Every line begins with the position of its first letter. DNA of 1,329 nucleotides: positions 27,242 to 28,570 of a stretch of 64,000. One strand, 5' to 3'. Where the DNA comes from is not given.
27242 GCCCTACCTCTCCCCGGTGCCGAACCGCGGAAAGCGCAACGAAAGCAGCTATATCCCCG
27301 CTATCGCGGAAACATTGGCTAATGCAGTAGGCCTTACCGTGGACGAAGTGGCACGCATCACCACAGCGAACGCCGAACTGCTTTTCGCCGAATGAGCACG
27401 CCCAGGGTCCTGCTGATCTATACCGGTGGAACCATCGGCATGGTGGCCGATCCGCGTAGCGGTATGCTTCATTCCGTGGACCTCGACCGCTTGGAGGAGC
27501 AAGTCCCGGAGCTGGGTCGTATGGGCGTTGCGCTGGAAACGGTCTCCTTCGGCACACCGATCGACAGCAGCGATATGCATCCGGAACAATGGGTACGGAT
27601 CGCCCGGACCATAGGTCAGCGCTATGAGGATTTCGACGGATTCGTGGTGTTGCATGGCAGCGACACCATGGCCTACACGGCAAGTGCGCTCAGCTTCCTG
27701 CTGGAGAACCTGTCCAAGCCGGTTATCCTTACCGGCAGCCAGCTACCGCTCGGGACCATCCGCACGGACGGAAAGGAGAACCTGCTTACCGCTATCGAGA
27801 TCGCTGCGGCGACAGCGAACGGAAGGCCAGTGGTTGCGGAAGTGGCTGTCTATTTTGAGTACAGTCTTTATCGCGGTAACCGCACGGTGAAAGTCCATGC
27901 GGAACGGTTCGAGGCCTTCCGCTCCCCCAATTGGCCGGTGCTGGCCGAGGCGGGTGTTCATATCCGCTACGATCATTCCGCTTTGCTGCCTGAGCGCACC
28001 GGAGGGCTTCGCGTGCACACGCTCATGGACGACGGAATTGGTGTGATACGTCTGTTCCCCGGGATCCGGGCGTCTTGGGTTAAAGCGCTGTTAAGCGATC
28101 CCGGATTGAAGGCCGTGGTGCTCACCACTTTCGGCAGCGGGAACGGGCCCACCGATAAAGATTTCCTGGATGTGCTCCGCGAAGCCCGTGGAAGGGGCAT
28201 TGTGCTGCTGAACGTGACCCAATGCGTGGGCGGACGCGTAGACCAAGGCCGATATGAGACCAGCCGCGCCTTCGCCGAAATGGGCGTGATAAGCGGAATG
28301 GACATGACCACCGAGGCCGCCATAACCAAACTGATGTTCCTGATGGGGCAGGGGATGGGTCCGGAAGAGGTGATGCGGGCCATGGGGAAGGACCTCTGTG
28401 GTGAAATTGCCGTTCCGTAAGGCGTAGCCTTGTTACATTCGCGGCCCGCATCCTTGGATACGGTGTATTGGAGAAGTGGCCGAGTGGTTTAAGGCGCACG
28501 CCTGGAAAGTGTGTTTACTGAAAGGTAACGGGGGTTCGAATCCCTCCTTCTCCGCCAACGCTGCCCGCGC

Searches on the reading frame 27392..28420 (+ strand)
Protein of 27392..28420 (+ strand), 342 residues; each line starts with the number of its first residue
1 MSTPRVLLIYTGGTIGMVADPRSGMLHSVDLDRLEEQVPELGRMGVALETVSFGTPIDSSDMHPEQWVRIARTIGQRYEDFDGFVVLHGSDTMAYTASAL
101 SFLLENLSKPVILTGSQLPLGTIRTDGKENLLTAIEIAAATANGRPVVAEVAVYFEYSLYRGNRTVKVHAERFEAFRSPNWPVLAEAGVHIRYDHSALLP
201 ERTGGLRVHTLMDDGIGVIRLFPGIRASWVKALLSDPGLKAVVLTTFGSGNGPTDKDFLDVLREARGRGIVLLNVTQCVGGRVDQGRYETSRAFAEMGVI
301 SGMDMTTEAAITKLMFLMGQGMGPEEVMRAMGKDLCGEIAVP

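Call 43: find_homologous_proteins(query=window:27392-28420:+, max_evalue=1e-60)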
Query window:27392-28420:+ (342 aa): 7968 proteins with E <= 1e-60 among 8000 candidates; the best 120 are listed.
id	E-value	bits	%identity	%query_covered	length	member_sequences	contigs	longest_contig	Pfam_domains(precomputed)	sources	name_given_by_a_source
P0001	3.1e-224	761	100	100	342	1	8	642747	PF17763.7,PF00710.26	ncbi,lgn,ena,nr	ncbi:MAG: type I asparaginase [Flavobacteriales bacterium]|nr:type I asparaginase [Flavobacteriales 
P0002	3.8e-217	738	97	100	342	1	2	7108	PF17763.7,PF00710.26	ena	-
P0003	3.0e-215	732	96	100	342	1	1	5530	PF17763.7,PF00710.26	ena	-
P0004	4.3e-198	675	89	99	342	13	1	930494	PF17763.7,PF00710.26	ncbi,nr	ncbi:MAG: type I asparaginase [Flavobacteriales bacterium]|nr:type I asparaginase [Flavobacteriales 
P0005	1.9e-195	666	88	99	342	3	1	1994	PF17763.7,PF00710.26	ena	-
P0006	2.6e-192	656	86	99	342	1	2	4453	PF17763.7,PF00710.26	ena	-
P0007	1.8e-191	653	86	100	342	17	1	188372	PF17763.7,PF00710.26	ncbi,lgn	-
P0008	7.9e-186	635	84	99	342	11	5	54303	PF17763.7,PF00710.26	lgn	-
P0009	2.3e-185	633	83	99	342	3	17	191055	PF17763.7,PF00710.26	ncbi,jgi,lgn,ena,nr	ncbi:MAG: type I asparaginase [Flavobacteriales bacterium]|jgi:L-asparaginase|nr:type I asparaginase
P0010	2.7e-185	633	82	100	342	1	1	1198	PF17763.7,PF00710.26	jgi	jgi:L-asparaginase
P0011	1.1e-182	625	82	100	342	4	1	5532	PF17763.7,PF00710.26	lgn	-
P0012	1.7e-182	624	80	100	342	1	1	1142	PF17763.7,PF00710.26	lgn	-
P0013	7.7e-182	622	82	100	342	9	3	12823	PF17763.7,PF00710.26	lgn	-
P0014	4.9e-181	619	82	100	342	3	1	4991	PF17763.7,PF00710.26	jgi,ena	-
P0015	3.1e-178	610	81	100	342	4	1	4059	PF17763.7,PF00710.26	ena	-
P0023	2.2e-175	601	79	100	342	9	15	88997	PF17763.7,PF00710.26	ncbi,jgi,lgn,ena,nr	ncbi:MAG TPA: type I asparaginase [Flavobacteriales bacterium]|nr:type I asparaginase [Flavobacteria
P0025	4.7e-175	599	79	100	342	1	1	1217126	PF17763.7,PF00710.26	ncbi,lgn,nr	ncbi:MAG: type I asparaginase [Flavobacteriales bacterium]|nr:type I asparaginase [Flavobacteriales 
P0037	4.6e-169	580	79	99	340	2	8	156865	PF17763.7,PF00710.26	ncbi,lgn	-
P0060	1.6e-162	558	74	99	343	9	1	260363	PF17763.7,PF00710.26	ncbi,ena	-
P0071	7.5e-161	553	75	98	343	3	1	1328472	PF17763.7,PF00710.26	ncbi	ncbi:MAG: type I asparaginase [Flavobacteriales bacterium]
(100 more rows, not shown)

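Call 44: find_encoding_contigs(protein=P0001, flank=2500, max_places=10)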
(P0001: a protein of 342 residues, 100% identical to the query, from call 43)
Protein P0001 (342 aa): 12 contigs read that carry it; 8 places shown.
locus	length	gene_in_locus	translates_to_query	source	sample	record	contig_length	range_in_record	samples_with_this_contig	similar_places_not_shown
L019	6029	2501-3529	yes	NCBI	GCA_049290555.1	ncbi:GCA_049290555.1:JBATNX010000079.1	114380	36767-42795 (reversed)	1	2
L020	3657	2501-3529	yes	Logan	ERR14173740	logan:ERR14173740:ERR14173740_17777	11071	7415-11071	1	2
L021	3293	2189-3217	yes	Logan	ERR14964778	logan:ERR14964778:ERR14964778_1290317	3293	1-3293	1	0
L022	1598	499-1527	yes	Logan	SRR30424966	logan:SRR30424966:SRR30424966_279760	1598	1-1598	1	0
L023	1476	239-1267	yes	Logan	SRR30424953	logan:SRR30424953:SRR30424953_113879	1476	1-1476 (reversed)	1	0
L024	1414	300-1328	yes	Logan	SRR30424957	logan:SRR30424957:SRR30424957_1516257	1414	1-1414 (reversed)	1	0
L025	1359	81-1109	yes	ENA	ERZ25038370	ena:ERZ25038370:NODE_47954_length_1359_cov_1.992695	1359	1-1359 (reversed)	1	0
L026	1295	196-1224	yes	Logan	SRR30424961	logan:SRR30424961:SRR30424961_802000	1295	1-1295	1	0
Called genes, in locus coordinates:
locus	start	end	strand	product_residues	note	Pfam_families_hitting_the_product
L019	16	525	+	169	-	PF03061:4HBT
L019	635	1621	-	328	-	PF01075:Glyco_transf_9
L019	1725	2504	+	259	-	PF01026:TatD_DNase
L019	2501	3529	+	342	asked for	PF00710:Asparaginase, PF17763:Asparaginase_C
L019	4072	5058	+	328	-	PF01207:Dus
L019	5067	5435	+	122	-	PF04993:TfoX_N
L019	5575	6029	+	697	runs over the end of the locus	PF26550:Tricorn_2nd (faint), PF00930:DPPIV_N (faint), PF07676:PD40, PF26549:Tricorn_N (weak), PF00326:Peptidase_S9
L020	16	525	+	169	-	PF03061:4HBT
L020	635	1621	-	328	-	PF01075:Glyco_transf_9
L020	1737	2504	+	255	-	PF01026:TatD_DNase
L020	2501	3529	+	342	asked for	PF00710:Asparaginase, PF17763:Asparaginase_C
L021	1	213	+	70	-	?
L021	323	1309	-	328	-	PF01075:Glyco_transf_9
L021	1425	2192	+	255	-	PF01026:TatD_DNase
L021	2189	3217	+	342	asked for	PF00710:Asparaginase, PF17763:Asparaginase_C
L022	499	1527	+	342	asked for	PF00710:Asparaginase, PF17763:Asparaginase_C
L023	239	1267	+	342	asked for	PF00710:Asparaginase, PF17763:Asparaginase_C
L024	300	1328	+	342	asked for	PF00710:Asparaginase, PF17763:Asparaginase_C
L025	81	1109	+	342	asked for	PF00710:Asparaginase, PF17763:Asparaginase_C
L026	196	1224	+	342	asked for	PF00710:Asparaginase, PF17763:Asparaginase_C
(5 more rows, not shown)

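Call 45: find_encoding_contigs(protein=P0007, flank=6000, max_places=4)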
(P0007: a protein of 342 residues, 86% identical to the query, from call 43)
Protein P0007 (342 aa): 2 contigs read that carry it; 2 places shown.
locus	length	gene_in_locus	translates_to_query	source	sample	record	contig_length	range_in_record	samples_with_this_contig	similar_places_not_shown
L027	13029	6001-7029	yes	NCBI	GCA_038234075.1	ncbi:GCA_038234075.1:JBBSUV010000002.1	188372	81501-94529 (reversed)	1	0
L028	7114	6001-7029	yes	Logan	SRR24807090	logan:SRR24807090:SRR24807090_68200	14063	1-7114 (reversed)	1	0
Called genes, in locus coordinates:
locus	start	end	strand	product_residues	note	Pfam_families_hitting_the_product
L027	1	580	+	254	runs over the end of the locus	PF02348:CTP_transf_3, PF12804:NTP_transf_3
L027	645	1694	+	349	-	PF18174:HU-CCDC81_bac_1, PF18175:HU-CCDC81_bac_2, PF05036:SPOR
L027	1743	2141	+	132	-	PF25056:DUF7793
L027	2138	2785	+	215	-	PF25171:Beta-prop_WDR36-Utp21_1st (faint), PF24814:WD40_Prp19 (faint), PF25175:Beta-prop_WDR5 (faint), PF12894:ANAPC4_WD40 (faint), PF23381:Beta-prop_IFT122_1st (faint)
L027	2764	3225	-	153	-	PF00578:AhpC-TSA, PF08534:Redoxin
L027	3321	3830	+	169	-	PF03061:4HBT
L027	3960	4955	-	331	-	PF01075:Glyco_transf_9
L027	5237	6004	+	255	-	PF01026:TatD_DNase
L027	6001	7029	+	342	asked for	PF00710:Asparaginase, PF17763:Asparaginase_C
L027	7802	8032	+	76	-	-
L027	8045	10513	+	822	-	PF12770:CHAT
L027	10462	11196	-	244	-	-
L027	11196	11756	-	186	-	PF08281:Sigma70_r4_2 (weak)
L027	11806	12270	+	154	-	-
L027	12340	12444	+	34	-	-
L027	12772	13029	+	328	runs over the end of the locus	PF01207:Dus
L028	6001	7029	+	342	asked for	PF00710:Asparaginase, PF17763:Asparaginase_C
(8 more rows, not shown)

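Call 46: find_encoding_contigs(protein=P0009, flank=2500, max_places=10)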
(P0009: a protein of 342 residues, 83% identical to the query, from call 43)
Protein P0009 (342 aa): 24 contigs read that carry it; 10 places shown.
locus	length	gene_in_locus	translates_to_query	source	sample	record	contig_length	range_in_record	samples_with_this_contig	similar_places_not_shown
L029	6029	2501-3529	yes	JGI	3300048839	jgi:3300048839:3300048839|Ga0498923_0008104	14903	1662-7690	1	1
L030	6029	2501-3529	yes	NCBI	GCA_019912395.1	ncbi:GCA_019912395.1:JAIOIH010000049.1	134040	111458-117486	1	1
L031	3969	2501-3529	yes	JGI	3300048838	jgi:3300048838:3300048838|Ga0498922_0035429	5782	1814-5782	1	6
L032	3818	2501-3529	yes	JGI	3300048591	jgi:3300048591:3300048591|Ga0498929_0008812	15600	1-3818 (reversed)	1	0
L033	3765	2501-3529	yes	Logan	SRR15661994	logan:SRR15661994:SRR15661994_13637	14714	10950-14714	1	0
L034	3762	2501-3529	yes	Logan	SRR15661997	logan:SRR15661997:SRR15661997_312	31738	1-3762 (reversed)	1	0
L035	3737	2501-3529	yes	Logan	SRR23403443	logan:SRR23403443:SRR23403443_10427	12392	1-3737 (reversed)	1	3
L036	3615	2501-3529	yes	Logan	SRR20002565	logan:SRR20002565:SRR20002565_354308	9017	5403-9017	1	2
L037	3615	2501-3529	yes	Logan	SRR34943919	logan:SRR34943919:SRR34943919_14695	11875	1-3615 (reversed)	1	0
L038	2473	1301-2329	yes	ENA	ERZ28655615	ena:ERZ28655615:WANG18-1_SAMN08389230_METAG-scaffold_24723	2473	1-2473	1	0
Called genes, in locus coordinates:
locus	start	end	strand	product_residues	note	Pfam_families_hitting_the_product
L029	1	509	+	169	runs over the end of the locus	PF03061:4HBT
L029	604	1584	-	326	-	PF01075:Glyco_transf_9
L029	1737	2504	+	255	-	PF01026:TatD_DNase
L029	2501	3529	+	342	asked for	PF00710:Asparaginase, PF17763:Asparaginase_C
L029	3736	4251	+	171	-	-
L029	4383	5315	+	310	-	PF01207:Dus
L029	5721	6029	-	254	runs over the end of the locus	-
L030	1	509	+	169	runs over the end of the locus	PF03061:4HBT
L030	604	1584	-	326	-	PF01075:Glyco_transf_9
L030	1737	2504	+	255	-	PF01026:TatD_DNase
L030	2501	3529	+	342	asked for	PF00710:Asparaginase, PF17763:Asparaginase_C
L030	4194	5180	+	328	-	PF01207:Dus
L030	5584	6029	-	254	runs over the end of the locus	-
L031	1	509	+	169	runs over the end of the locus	PF03061:4HBT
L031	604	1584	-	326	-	PF01075:Glyco_transf_9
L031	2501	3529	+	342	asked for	PF00710:Asparaginase, PF17763:Asparaginase_C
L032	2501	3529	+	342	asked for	PF00710:Asparaginase, PF17763:Asparaginase_C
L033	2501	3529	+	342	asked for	PF00710:Asparaginase, PF17763:Asparaginase_C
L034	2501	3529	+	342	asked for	PF00710:Asparaginase, PF17763:Asparaginase_C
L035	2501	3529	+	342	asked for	PF00710:Asparaginase, PF17763:Asparaginase_C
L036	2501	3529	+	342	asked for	PF00710:Asparaginase, PF17763:Asparaginase_C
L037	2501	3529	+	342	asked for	PF00710:Asparaginase, PF17763:Asparaginase_C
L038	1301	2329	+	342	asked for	PF00710:Asparaginase, PF17763:Asparaginase_C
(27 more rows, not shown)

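Call 51: find_encoding_contigs(protein=P0025, flank=2500, max_places=3)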
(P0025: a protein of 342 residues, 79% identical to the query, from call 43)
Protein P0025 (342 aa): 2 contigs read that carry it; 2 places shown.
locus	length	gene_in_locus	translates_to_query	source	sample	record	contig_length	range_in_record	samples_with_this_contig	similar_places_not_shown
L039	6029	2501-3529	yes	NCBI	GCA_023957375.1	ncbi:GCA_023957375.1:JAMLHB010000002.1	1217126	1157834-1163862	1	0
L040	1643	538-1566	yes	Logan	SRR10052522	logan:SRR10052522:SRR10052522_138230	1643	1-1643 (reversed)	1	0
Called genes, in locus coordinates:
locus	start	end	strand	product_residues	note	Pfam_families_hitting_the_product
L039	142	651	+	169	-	PF03061:4HBT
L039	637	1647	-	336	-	PF01075:Glyco_transf_9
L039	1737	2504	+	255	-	PF01026:TatD_DNase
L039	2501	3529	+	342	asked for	PF00710:Asparaginase, PF17763:Asparaginase_C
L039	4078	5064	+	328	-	PF01207:Dus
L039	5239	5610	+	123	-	PF04993:TfoX_N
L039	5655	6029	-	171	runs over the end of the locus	PF13585:CHU_C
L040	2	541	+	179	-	?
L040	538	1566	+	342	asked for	PF00710:Asparaginase, PF17763:Asparaginase_C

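Call 52: find_encoding_contigs(protein=P0071, flank=2500, max_places=3)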
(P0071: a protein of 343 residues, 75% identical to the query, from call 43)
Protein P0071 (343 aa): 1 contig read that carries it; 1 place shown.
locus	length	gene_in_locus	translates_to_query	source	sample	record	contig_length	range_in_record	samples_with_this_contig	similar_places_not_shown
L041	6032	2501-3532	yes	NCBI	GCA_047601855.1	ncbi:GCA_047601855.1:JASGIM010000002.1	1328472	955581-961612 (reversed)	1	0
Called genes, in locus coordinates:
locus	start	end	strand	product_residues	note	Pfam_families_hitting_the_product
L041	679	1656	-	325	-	PF01075:Glyco_transf_9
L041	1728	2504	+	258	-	PF01026:TatD_DNase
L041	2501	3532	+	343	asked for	PF00710:Asparaginase, PF17763:Asparaginase_C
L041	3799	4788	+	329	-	PF01207:Dus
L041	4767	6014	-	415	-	PF12704:MacB_PCD, PF02687:FtsX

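Call 53: find_encoding_contigs(protein=P0004, flank=2500, max_places=3)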
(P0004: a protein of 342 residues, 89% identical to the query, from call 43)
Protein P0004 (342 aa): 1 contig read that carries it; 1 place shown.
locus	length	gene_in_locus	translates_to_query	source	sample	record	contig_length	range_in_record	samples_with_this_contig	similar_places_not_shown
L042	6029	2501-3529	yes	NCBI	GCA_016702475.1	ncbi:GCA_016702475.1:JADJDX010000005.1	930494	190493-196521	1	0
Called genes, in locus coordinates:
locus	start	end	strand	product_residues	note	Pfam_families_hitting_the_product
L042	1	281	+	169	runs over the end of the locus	PF03061:4HBT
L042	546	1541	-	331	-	PF01075:Glyco_transf_9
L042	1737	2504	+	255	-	PF01026:TatD_DNase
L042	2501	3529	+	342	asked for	PF00710:Asparaginase, PF17763:Asparaginase_C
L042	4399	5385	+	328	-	PF01207:Dus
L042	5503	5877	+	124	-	PF04993:TfoX_N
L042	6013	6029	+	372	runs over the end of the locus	PF13401:AAA_22 (faint), PF13173:AAA_14, PF13635:DUF4143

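Call 80: find_encoding_contigs(protein=P0023, flank=1500, max_places=4)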
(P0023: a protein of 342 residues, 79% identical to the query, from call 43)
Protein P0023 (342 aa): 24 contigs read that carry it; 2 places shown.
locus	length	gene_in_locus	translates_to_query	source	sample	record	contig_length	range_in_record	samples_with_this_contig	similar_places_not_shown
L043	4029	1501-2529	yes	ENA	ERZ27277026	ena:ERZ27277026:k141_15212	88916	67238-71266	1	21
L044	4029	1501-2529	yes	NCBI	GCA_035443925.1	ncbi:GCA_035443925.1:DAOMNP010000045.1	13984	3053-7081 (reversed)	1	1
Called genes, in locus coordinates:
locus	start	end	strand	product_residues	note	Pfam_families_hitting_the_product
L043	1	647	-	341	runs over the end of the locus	PF01075:Glyco_transf_9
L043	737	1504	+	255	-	PF01026:TatD_DNase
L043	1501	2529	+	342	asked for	PF00710:Asparaginase, PF17763:Asparaginase_C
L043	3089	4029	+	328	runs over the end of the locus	PF01207:Dus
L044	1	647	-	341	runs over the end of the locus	PF01075:Glyco_transf_9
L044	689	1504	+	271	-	PF01026:TatD_DNase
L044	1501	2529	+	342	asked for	PF00710:Asparaginase, PF17763:Asparaginase_C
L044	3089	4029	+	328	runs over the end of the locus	PF01207:Dus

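Call 81: find_encoding_contigs(protein=P0037, flank=1500, max_places=3)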
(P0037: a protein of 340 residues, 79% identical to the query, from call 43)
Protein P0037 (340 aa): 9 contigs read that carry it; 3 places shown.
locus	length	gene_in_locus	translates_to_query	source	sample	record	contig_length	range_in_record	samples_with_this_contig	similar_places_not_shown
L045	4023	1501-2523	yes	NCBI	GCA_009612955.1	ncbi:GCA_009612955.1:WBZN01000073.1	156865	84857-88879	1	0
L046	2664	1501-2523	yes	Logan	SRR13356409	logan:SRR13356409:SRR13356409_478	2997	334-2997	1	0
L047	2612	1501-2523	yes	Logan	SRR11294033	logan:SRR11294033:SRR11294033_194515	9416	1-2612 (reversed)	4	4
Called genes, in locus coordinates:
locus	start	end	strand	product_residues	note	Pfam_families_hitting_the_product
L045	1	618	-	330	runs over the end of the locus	PF01075:Glyco_transf_9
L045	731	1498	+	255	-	PF01026:TatD_DNase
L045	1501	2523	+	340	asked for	PF00710:Asparaginase, PF17763:Asparaginase_C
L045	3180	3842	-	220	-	-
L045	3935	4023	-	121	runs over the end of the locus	PF01035:DNA_binding_1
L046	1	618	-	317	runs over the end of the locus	?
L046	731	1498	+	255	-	PF01026:TatD_DNase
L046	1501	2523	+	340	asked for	PF00710:Asparaginase, PF17763:Asparaginase_C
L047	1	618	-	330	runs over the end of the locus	PF01075:Glyco_transf_9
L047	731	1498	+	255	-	PF01026:TatD_DNase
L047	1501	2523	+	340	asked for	PF00710:Asparaginase, PF17763:Asparaginase_C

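Call 82: find_encoding_contigs(protein=P0060, flank=1500, max_places=2)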
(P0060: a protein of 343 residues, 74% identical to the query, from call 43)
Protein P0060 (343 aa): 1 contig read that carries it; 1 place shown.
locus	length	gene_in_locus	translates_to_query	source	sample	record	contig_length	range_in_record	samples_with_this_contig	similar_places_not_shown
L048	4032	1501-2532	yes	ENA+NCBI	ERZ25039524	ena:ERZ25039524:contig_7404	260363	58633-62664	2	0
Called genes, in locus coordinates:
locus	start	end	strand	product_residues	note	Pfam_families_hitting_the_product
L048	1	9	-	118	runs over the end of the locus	PF01075:Glyco_transf_9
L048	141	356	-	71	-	-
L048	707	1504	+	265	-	PF01026:TatD_DNase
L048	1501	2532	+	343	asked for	PF00710:Asparaginase, PF17763:Asparaginase_C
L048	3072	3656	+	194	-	PF13548:DUF4126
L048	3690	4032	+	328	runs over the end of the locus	PF01207:Dus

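Call 94: search_protein_families(library=pfam, proteins=[L027:7802-8032:+, L027:11806-12270:+], max_evalue=0.001)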
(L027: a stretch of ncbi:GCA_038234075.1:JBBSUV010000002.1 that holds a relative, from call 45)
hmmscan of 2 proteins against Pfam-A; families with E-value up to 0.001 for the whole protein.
L027:7802-8032:+ (76 aa): 0 families

L027:11806-12270:+ (154 aa): 0 families

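Call 101: search_protein_families(library=pfam, proteins=[L029:3736-4251:+], max_evalue=0.1)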
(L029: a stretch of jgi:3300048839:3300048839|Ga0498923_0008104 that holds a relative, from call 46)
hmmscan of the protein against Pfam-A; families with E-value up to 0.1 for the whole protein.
L029:3736-4251:+ (171 aa): 1 family
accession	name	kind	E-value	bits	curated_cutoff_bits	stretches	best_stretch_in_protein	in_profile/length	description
PF18057.6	DUF5594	-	0.054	14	27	0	83-124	32-70/128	Domain of unknown function (DUF5594)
